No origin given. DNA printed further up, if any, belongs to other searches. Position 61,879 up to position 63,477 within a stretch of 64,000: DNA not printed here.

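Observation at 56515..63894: One-component ECF sigma factors fused to a DUF4097-like domain, in tandem, linked to a MacB-type exporter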

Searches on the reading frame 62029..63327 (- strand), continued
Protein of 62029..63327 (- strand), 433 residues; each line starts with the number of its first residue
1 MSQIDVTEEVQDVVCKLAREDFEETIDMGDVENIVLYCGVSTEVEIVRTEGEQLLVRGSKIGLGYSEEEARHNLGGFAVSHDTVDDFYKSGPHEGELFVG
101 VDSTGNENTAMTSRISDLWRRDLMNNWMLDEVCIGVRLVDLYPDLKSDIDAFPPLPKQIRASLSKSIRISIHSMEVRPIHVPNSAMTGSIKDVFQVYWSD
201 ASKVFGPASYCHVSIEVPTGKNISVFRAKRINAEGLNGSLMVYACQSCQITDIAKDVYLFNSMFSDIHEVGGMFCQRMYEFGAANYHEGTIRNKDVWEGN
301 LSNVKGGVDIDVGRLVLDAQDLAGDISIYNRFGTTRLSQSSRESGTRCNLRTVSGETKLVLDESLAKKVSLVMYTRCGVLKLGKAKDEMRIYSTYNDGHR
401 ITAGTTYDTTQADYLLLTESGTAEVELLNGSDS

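Call 96: search_protein_families(library=pfam, proteins=[P0141, P0142, P0143, P0151, P0156, P0157, P0159, P0160, P0161, P0167], max_evalue=0.1)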
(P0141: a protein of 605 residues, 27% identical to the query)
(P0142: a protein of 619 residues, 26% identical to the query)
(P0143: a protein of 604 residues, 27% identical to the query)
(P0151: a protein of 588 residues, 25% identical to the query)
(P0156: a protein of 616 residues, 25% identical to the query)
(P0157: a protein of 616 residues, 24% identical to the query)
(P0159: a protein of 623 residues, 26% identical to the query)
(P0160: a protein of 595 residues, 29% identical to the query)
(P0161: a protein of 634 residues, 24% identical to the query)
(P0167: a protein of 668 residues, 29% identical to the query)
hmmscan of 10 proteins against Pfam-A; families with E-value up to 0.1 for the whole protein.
P0141 (605 aa): 11 families
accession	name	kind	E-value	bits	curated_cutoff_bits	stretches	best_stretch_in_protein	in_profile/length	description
PF08281.18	Sigma70_r4_2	-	6.9e-18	64.5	25.7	1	129-180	3-54/54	Sigma-70, region 4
PF04542.20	Sigma70_r2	-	1.6e-12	47.5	24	1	33-99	1-69/71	Sigma-70 region 2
PF04545.22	Sigma70_r4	-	1.5e-10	40.9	24.1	1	135-181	3-49/50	Sigma-70, region 4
PF07638.17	Sigma70_ECF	-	5e-08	33.5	21.1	1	19-184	8-183/185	ECF sigma factor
PF04297.20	UPF0122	-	0.00011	22.8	22.7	1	137-181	18-62/101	Putative helix-turn-helix protein, YlxM / p13 like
PF13518.12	HTH_28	-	0.00033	21.1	25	1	142-175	2-35/52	Helix-turn-helix domain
PF13349.12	DUF4097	-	0.0038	17.1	22.9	0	519-599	173-246/247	Toastrack DUF4097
PF13384.12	HTH_23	-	0.0084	16.4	24.6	1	140-170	5-35/50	Homeodomain-like domain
PF13412.12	HTH_24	-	0.0097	15.9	21.9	1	154-174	19-39/48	Winged helix-turn-helix DNA-binding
PF01047.28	MarR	-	0.059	13.7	24.6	0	140-169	5-34/59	MarR family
PF00196.25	GerE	-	0.063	13.4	23.5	0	145-181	10-46/57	Bacterial regulatory proteins, luxR family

P0142 (619 aa): 5 families
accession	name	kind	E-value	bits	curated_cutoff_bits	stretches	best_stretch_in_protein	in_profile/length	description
PF08281.18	Sigma70_r4_2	-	1.6e-12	47.3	25.7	1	125-177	2-54/54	Sigma-70, region 4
PF04542.20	Sigma70_r2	-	5.9e-11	42.4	24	1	29-95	1-69/71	Sigma-70 region 2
PF04545.22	Sigma70_r4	-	9.2e-08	31.9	24.1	1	130-178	1-49/50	Sigma-70, region 4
PF07638.17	Sigma70_ECF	-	0.0011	19.3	21.1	1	116-181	118-183/185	ECF sigma factor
PF13384.12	HTH_23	-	0.076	13.3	24.6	0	141-167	9-35/50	Homeodomain-like domain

P0143 (604 aa): 7 families
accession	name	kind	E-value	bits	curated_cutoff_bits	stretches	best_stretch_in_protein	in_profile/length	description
PF08281.18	Sigma70_r4_2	-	1.8e-13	50.3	25.7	1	107-158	3-54/54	Sigma-70, region 4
PF04542.20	Sigma70_r2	-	6.2e-11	42.4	24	1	15-75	1-63/71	Sigma-70 region 2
PF04545.22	Sigma70_r4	-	8.7e-09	35.2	24.1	1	115-159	5-49/50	Sigma-70, region 4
PF13518.12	HTH_28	-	0.0039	17.7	25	1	123-156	5-38/52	Helix-turn-helix domain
PF13349.12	DUF4097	-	0.0049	16.7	22.9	1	475-556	145-213/247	Toastrack DUF4097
PF07638.17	Sigma70_ECF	-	0.0096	16.3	21.1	1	4-161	11-182/185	ECF sigma factor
PF13384.12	HTH_23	-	0.013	15.7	24.6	1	124-154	10-41/50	Homeodomain-like domain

P0151 (588 aa): 7 families
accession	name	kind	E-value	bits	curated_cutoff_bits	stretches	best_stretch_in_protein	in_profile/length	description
PF04542.20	Sigma70_r2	-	5.8e-12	45.7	24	1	3-60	10-69/71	Sigma-70 region 2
PF08281.18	Sigma70_r4_2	-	2.5e-11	43.5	25.7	1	91-143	2-54/54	Sigma-70, region 4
PF04545.22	Sigma70_r4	-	2e-09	37.2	24.1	1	96-144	1-49/50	Sigma-70, region 4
PF13349.12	DUF4097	-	1.3e-05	25.1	22.9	1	447-546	129-220/247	Toastrack DUF4097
PF07638.17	Sigma70_ECF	-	0.005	17.2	21.1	1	83-148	116-184/185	ECF sigma factor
PF11947.13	DUF3464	-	0.061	13.5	25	1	140-206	14-74/149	Photosynthesis affected mutant 68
PF13404.12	HTH_AsnC-type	-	0.082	13.2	27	0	117-138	19-40/42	AsnC-type helix-turn-helix domain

P0156 (616 aa): 4 families
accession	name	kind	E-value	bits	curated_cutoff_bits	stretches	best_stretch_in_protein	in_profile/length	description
PF04542.20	Sigma70_r2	-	5.6e-12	45.7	24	1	25-89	3-69/71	Sigma-70 region 2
PF08281.18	Sigma70_r4_2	-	8.9e-12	44.9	25.7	1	121-172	3-54/54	Sigma-70, region 4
PF04545.22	Sigma70_r4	-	2.6e-06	27.3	24.1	1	129-174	5-50/50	Sigma-70, region 4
PF13404.12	HTH_AsnC-type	-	0.038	14.2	27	0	143-167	16-40/42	AsnC-type helix-turn-helix domain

P0157 (616 aa): 9 families
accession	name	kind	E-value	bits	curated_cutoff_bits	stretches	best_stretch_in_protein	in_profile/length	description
PF08281.18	Sigma70_r4_2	-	6.1e-15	55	25.7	1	122-173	3-54/54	Sigma-70, region 4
PF04542.20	Sigma70_r2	-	4.9e-12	45.9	24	1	24-90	1-69/71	Sigma-70 region 2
PF04545.22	Sigma70_r4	-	3.8e-09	36.4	24.1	1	127-174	2-49/50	Sigma-70, region 4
PF07638.17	Sigma70_ECF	-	0.0001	22.7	21.1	1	9-174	7-180/185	ECF sigma factor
PF20432.4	Xre-like-HTH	-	0.0069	17.1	25.8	1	144-175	22-52/63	Antitoxin Xre-like helix-turn-helix domain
PF13384.12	HTH_23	-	0.0072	16.6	24.6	1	136-166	8-37/50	Homeodomain-like domain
PF13412.12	HTH_24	-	0.028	14.4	21.9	1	144-168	16-40/48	Winged helix-turn-helix DNA-binding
PF17882.6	SBD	-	0.043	14.6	20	0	518-538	12-33/76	OAA-family lectin sugar binding domain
PF12840.13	HTH_20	-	0.058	13.8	27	0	140-167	13-40/51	Helix-turn-helix domain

P0159 (623 aa): 10 families
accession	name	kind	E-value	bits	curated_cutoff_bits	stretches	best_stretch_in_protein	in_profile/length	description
PF08281.18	Sigma70_r4_2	-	5.4e-14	52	25.7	1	117-168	3-54/54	Sigma-70, region 4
PF04542.20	Sigma70_r2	-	4.2e-13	49.3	24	1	25-92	1-70/71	Sigma-70 region 2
PF07638.17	Sigma70_ECF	-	2.4e-08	34.6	21.1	1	12-173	9-184/185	ECF sigma factor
PF04545.22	Sigma70_r4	-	5.5e-08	32.6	24.1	1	122-169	2-49/50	Sigma-70, region 4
PF13349.12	DUF4097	-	2.5e-05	24.2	22.9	1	410-580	115-222/247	Toastrack DUF4097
PF13384.12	HTH_23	-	0.00055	20.1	24.6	1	127-161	4-37/50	Homeodomain-like domain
PF13556.12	HTH_30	-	0.0055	16.9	27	1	131-173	3-45/59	PucR C-terminal helix-turn-helix domain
PF12645.13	HTH_16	-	0.023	15.2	22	1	9-38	2-31/65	Helix-turn-helix domain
PF20432.4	Xre-like-HTH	-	0.037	14.8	25.8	0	140-170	23-52/63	Antitoxin Xre-like helix-turn-helix domain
PF02954.25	HTH_8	-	0.087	13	22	0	140-163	18-41/42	Bacterial regulatory protein, Fis family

P0160 (595 aa): 6 families
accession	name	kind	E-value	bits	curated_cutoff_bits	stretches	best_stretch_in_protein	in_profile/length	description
PF08281.18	Sigma70_r4_2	-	1.2e-15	57.3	25.7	1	124-175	3-54/54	Sigma-70, region 4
PF04542.20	Sigma70_r2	-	6.8e-10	39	24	1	26-92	1-69/71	Sigma-70 region 2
PF04545.22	Sigma70_r4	-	2.2e-07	30.7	24.1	1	129-177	2-50/50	Sigma-70, region 4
PF07638.17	Sigma70_ECF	-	0.003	17.9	21.1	1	42-178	44-182/185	ECF sigma factor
PF13384.12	HTH_23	-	0.0042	17.3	24.6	1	139-169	9-39/50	Homeodomain-like domain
PF25787.1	HTH_SB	-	0.033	14.4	43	1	137-164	12-39/53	Sleeping Beauty transposase HTH domain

P0161 (634 aa): 5 families
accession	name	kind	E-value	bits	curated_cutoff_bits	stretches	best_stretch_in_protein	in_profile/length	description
PF08281.18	Sigma70_r4_2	-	1.5e-14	53.8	25.7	1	128-179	3-54/54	Sigma-70, region 4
PF04542.20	Sigma70_r2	-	1.2e-07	31.8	24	1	30-96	1-69/71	Sigma-70 region 2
PF25787.1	HTH_SB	-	0.0013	18.9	43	1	149-169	20-40/53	Sleeping Beauty transposase HTH domain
PF04545.22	Sigma70_r4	-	0.0048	16.8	24.1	1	135-180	4-49/50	Sigma-70, region 4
PF13384.12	HTH_23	-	0.01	16.1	24.6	1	141-169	7-35/50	Homeodomain-like domain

P0167 (668 aa): 3 families
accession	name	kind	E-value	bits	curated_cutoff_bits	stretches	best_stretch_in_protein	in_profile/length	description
PF08281.18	Sigma70_r4_2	-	1.2e-10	41.3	25.7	1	125-176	3-54/54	Sigma-70, region 4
PF04542.20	Sigma70_r2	-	1.1e-09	38.4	24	1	27-92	1-68/71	Sigma-70 region 2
PF04545.22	Sigma70_r4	-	1.6e-07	31.2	24.1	1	130-177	2-49/50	Sigma-70, region 4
